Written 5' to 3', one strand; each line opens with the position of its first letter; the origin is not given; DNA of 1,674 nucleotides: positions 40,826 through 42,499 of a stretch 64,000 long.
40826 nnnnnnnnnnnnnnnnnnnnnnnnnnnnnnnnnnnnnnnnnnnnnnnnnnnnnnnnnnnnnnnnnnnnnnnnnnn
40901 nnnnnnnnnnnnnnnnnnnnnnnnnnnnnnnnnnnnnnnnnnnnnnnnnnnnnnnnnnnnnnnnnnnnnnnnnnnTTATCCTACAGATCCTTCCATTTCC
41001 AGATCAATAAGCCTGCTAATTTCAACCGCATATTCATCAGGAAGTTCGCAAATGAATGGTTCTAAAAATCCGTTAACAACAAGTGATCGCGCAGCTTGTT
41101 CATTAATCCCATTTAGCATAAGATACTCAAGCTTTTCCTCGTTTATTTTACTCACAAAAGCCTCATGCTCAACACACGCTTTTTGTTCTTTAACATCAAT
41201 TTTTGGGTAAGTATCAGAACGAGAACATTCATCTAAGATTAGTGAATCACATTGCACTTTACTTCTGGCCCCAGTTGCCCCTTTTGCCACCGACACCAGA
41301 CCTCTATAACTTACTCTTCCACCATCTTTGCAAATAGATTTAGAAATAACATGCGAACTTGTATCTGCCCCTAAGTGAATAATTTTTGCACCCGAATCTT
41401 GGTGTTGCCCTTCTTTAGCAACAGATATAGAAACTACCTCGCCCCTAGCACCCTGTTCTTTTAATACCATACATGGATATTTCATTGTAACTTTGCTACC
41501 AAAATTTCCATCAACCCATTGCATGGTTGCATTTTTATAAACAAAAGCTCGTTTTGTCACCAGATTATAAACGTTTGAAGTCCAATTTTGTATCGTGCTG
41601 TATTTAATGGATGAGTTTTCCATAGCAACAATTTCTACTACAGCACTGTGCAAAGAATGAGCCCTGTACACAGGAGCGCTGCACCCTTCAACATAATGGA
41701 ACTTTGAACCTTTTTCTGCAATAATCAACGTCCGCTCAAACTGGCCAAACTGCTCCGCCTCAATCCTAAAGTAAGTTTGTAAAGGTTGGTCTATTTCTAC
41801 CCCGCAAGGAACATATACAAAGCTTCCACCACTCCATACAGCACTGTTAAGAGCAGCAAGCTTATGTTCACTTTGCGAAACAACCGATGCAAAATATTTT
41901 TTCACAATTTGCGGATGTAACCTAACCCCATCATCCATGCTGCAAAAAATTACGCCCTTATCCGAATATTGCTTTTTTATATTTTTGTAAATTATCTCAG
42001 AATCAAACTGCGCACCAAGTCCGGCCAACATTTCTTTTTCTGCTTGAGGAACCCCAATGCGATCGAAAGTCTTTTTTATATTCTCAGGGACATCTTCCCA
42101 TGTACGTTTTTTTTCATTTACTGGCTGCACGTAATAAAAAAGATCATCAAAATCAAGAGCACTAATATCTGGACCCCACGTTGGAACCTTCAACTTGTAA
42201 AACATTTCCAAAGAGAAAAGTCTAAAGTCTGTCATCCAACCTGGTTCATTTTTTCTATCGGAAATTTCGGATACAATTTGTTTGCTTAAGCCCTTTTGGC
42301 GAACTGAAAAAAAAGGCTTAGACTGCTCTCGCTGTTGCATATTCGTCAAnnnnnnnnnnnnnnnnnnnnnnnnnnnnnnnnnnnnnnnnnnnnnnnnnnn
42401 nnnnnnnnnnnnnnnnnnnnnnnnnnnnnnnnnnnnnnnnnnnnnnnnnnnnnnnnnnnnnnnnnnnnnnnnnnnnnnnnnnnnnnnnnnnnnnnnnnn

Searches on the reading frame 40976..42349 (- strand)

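Call 34: search_protein_families(library=ncbifam, proteins=[window:40976-42349:-], max_evalue=0.00001)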
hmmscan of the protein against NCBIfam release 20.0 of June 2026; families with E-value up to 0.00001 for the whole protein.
window:40976-42349:- (457 aa): 5 families
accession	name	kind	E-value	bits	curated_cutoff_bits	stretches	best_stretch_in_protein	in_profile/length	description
TIGR01980.1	sufB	equivalog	3.1e-197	655.6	346.4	1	17-448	17-448/448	Fe-S cluster assembly protein SufB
NF008773.0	PRK11814.1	equivalog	3.5e-141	471.1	717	1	18-457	33-484/484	Fe-S cluster assembly protein SufB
NF052511.1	SUF_like_SmsB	exception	1.3e-78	265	650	1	22-455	13-444/445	SUF-like minimal system protein SmsB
TIGR01981.1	sufD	equivalog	6.3e-50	170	222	1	171-439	3-269/275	Fe-S cluster assembly protein SufD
NF008194.0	PRK10948.1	equivalog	5.4e-13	48.6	489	1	242-432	207-397/423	Fe-S cluster assembly protein SufD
